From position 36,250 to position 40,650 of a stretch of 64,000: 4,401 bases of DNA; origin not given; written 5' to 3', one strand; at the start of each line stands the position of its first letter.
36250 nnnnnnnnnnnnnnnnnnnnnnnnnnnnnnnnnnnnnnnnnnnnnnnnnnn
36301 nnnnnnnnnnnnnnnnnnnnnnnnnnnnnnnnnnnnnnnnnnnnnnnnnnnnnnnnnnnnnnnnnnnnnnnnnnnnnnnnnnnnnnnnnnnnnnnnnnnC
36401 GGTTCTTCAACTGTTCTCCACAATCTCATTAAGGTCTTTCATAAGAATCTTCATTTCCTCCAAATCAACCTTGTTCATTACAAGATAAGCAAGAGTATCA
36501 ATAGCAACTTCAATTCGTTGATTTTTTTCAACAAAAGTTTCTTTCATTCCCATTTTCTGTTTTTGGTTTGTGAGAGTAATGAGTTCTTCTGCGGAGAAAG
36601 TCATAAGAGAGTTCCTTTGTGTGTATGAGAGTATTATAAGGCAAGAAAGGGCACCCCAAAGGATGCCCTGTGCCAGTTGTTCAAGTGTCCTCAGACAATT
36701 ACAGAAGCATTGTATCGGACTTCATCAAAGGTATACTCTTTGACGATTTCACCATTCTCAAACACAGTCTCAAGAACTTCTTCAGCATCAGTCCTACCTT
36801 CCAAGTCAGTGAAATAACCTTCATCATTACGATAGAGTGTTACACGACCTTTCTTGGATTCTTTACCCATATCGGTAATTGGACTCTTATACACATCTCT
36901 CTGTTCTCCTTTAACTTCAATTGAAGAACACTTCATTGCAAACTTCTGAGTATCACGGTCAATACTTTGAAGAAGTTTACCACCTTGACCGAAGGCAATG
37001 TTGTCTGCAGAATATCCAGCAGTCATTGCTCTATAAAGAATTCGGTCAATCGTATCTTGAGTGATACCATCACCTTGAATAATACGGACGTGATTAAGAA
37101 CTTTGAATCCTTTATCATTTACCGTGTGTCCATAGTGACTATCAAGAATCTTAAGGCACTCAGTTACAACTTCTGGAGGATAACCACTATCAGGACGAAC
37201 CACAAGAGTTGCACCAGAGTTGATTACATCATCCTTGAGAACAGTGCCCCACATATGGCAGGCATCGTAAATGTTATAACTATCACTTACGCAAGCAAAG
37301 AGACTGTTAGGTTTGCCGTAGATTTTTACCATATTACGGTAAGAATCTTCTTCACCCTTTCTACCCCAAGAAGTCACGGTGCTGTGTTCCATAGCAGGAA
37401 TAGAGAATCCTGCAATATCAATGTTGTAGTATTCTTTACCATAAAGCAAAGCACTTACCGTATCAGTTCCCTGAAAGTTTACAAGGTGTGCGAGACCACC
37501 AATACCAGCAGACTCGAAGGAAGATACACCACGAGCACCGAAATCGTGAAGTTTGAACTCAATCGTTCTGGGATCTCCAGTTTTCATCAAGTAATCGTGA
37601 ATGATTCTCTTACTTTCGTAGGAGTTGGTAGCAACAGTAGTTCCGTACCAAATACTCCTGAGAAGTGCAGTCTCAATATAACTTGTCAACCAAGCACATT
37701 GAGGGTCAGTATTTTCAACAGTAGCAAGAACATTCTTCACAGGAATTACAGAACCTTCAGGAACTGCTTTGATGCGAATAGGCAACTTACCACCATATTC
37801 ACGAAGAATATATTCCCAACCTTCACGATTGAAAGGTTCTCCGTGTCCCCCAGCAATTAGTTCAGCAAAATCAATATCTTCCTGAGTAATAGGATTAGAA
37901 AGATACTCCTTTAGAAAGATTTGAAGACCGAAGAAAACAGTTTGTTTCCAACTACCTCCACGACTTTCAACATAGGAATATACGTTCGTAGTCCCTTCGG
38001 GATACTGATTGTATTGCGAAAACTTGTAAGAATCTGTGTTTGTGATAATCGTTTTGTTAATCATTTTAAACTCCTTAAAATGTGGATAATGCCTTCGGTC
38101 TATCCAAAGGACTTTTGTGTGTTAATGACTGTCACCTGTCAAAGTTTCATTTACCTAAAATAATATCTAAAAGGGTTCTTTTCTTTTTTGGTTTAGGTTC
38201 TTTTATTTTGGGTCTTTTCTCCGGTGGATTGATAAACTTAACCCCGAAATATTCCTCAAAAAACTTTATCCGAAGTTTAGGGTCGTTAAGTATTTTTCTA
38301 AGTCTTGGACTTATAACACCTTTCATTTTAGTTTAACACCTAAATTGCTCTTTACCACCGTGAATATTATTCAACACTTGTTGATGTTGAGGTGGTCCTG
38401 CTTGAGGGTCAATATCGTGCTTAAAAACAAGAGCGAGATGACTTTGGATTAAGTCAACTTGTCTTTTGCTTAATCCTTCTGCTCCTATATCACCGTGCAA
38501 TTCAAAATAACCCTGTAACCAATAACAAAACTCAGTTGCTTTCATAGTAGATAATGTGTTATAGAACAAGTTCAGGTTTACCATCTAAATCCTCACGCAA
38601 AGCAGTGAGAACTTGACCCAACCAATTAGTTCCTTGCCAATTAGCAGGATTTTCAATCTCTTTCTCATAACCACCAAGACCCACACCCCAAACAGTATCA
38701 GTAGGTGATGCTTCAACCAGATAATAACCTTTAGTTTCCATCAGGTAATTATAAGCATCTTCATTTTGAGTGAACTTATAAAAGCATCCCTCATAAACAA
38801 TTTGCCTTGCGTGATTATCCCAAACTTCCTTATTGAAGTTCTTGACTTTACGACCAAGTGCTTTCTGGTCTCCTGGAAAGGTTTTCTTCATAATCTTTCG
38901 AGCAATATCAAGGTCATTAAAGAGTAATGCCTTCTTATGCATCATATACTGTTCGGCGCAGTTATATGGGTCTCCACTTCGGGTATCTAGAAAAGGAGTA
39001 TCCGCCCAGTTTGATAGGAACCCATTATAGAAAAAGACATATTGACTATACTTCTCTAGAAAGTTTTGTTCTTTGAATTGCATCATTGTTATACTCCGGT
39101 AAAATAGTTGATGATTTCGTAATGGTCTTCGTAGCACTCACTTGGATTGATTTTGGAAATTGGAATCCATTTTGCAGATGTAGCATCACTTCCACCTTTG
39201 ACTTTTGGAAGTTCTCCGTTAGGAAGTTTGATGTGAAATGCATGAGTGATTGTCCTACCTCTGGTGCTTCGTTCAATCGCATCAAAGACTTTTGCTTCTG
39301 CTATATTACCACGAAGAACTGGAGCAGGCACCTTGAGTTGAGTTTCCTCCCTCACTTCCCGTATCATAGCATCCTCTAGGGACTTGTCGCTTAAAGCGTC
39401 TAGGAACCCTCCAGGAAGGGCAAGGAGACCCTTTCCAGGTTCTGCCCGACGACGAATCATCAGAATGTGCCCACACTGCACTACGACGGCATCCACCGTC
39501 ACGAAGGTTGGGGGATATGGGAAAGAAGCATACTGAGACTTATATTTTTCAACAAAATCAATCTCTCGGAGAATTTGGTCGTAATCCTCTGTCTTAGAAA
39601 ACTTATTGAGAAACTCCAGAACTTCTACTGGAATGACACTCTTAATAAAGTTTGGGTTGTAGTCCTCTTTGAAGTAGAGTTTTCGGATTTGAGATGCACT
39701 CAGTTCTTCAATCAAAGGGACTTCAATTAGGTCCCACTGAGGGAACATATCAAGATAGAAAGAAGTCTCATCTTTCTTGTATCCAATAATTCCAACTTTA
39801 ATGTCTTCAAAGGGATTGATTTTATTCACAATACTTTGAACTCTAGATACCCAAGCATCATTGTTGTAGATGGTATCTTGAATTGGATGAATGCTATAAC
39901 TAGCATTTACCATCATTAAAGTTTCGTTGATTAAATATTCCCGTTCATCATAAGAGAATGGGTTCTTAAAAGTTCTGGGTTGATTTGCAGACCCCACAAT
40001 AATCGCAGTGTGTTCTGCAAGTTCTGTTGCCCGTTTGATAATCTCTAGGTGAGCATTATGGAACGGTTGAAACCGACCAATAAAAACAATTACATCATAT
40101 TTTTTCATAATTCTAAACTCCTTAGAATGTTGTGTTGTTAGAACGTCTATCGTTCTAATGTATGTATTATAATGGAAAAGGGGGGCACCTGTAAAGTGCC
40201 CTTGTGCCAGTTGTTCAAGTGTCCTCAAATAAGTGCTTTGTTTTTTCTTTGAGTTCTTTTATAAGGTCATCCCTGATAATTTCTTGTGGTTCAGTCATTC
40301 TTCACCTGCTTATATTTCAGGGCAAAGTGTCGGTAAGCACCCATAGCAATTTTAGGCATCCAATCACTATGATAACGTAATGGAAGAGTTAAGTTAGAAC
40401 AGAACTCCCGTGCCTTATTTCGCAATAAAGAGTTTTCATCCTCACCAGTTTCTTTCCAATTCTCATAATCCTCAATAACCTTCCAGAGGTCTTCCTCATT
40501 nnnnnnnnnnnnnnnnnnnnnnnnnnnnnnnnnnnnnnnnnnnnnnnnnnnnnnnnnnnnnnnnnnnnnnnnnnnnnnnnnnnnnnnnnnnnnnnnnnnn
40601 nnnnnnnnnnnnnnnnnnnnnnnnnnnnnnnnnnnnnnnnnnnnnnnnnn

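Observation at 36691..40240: NAD+ salvage module nadV - NADAR - natV, each gene with its own cassette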

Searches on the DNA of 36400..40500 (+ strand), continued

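Call 83: search_with_rna_model(model_id=R1, sources=[L165, L166, L167, L168], max_evalue=10, filters=off, show_alignments=3)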
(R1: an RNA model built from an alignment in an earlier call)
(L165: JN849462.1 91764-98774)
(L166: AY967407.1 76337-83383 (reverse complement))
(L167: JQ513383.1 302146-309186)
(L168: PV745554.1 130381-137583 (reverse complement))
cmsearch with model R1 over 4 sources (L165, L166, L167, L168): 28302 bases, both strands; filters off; matches with E-value up to 10: 5.
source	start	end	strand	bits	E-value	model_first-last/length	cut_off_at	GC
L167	2324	2343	+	10.8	1.6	35-54/58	no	0.1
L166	3860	3913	+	9.5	3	1-58/58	no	0.41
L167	6656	6723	+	8.8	4.4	1-58/58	no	0.25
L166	4148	4218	+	8.2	6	1-58/58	no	0.39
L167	2924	2978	-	7.2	9.9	1-58/58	no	0.25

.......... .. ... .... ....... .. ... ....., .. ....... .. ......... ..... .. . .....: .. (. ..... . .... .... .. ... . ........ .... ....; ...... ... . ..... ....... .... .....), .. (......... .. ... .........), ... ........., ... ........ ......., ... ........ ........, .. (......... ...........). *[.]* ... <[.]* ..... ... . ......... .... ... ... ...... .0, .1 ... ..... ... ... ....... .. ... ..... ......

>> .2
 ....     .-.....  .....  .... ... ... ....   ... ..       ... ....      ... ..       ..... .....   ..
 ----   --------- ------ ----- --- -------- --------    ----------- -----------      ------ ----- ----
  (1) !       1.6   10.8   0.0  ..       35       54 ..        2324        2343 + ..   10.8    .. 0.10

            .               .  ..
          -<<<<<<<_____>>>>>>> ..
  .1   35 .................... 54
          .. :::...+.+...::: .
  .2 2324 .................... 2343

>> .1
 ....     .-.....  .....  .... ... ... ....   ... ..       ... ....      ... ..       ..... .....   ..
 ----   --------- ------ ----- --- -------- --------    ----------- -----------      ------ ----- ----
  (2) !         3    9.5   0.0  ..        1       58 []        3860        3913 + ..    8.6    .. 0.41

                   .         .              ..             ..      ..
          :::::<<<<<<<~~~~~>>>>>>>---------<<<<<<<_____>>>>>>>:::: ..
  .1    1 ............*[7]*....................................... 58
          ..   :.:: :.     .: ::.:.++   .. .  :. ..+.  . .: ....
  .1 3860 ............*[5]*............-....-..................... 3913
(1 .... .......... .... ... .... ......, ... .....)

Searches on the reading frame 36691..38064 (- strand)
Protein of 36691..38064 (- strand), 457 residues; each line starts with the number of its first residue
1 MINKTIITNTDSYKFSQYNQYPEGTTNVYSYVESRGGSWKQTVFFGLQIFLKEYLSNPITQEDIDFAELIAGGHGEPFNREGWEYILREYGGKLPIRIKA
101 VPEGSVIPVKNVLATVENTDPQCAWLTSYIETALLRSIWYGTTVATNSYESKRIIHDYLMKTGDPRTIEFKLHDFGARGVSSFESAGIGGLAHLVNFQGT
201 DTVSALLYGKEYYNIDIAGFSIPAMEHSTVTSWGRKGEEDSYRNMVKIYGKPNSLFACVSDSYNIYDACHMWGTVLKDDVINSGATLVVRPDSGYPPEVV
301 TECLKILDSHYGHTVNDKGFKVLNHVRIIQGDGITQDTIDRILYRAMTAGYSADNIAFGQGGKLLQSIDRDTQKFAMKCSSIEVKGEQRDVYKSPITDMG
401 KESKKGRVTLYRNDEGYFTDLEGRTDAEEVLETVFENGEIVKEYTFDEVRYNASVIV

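Call 3: search_protein_families(library=pfam, proteins=[window:36691-38064:-], max_evalue=0.01)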
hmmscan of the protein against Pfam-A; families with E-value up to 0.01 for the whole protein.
window:36691-38064:- (457 aa): 2 families
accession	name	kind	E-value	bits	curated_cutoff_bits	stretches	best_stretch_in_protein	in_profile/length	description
PF04095.22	NAPRTase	-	6.2e-56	190.2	20.8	1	170-438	1-238/239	Nicotinate phosphoribosyltransferase (NAPRTase) family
PF18127.6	NAMPT_N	-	7.4e-27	93.9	25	1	6-98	2-98/98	Nicotinamide phosphoribosyltransferase, N-terminal domain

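Call 46: search_protein_families(library=phrogs, max_evalue=0.001, proteins=[window:36691-38064:-])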
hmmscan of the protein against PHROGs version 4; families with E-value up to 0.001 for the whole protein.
window:36691-38064:- (457 aa): 4 families
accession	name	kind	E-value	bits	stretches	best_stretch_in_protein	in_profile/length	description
phrog_448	-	other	1.1e-159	533.5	1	3-453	12-493/500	nicotinamide phosphoribosyl transferase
phrog_16547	-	other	7.9e-65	220.1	1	3-286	7-314/315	nicotinamide phosphoribosyl transferase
phrog_15800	-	other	1.5e-31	111.1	2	304-452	160-317/322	nicotinamide phosphoribosyl transferase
phrog_12872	-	other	4.7e-21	76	2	309-456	384-539/547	nicotinamide phosphoribosyl transferase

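Call 77: search_solved_structures(query=window:36691-38064:-, max_evalue=1e-20, show_alignments=1)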
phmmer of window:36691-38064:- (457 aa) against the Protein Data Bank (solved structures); distinct sequences matched with E-value up to 1e-20: 32.
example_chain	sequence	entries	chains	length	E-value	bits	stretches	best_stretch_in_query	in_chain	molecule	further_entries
7yqo_A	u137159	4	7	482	5.6e-166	555.8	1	6-454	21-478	Pre-B cell enhancing factor related protein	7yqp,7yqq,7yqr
8igz_A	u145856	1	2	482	6.5e-163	545.7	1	6-454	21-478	Pre-B cell enhancing factor related protein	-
6tac_A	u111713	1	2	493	4.4e-129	434.2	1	6-455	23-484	Nicotinamide phosphoribosyltransferase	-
2h3b_A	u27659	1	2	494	5.1e-125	420.8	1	6-455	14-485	Nicotinamide phosphoribosyltransferase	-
6e68_A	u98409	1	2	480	6.3e-125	420.5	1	6-455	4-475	Nicotinamide phosphoribosyltransferase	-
3dgr_A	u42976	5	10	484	6.3e-125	420.5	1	6-455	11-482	Nicotinamide phosphoribosyltransferase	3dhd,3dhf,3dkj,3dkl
2gvg_A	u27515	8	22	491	6.5e-125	420.4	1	6-455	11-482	Nicotinamide phosphoribosyltransferase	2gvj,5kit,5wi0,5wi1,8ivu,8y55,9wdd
7ppe_A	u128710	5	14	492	6.6e-125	420.4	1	6-455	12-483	Nicotinamide phosphoribosyltransferase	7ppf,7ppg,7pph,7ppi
5lx3_A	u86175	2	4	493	6.6e-125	420.4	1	6-455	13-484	Nicotinamide phosphoribosyltransferase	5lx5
5u2m_A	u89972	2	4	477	6.8e-125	420.4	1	6-455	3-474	Nicotinamide phosphoribosyltransferase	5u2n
5nsd_A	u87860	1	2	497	6.9e-125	420.4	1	6-455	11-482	Nicotinamide phosphoribosyltransferase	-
7enq_A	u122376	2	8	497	6.9e-125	420.4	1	6-455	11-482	Nicotinamide phosphoribosyltransferase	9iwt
2e5b_A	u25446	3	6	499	7e-125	420.3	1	6-455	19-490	Nicotinamide phosphoribosyltransferase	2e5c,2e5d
5upe_A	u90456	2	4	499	7e-125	420.3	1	6-455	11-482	Nicotinamide phosphoribosyltransferase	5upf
8dsc_A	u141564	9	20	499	7e-125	420.3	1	6-455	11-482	Nicotinamide phosphoribosyltransferase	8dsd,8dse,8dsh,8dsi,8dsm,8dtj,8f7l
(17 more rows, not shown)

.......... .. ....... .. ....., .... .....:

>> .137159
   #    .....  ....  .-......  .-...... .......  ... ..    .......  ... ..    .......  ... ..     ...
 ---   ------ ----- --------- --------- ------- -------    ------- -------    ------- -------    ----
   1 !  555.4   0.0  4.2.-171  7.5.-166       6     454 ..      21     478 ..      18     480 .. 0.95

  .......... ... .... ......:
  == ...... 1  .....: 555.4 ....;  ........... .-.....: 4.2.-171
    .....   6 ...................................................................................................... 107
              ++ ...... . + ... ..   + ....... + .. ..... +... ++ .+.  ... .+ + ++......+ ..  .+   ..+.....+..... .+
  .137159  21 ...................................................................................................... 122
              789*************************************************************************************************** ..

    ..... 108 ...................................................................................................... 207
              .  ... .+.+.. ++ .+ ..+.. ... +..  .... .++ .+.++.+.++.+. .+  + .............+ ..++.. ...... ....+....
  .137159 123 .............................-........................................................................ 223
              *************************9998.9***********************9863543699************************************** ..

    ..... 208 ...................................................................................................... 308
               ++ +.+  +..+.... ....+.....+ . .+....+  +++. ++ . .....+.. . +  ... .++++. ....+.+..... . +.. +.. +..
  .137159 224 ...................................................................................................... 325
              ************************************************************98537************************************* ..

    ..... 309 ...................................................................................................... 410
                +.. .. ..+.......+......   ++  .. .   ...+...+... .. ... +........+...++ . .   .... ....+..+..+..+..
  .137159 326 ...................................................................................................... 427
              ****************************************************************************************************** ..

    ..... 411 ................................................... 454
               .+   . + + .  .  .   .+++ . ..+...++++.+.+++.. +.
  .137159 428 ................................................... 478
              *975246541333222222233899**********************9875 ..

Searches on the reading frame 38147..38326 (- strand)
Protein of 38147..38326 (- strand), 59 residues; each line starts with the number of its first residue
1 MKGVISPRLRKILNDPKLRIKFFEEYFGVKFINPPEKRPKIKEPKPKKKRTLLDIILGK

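Call 3: search_protein_families(library=pfam, proteins=[window:38147-38326:-], max_evalue=0.01)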
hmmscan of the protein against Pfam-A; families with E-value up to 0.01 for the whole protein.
window:38147-38326:- (59 aa): 0 families

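Call 45: search_protein_families(library=pfam, max_evalue=0.01, proteins=[window:38150-38326:-])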
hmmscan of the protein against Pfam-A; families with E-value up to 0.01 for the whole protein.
seq(59 aa): 0 families

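Call 46: search_protein_families(library=phrogs, max_evalue=0.001, proteins=[window:38150-38326:-])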
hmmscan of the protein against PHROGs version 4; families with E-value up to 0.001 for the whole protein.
seq(59 aa): 0 families

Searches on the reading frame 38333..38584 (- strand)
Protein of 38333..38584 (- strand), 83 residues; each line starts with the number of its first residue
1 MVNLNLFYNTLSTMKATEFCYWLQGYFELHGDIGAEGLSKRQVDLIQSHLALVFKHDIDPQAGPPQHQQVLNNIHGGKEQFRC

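Call 3: search_protein_families(library=pfam, proteins=[window:38333-38584:-], max_evalue=0.01)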
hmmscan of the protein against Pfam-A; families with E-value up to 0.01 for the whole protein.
window:38333-38584:- (83 aa): 0 families

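Call 45: search_protein_families(library=pfam, max_evalue=0.01, proteins=[window:38336-38545:-])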
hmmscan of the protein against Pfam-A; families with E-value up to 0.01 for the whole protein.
seq(70 aa): 0 families

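Call 46: search_protein_families(library=phrogs, max_evalue=0.001, proteins=[window:38336-38545:-])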
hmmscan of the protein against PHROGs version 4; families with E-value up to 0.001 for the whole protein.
seq(70 aa): 2 families
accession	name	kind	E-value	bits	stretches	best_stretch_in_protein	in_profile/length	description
phrog_28500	-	unknown function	1.3e-07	33.1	1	1-53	1-49/91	-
phrog_35763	-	unknown function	3.7e-05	24.8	1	1-43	1-39/65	-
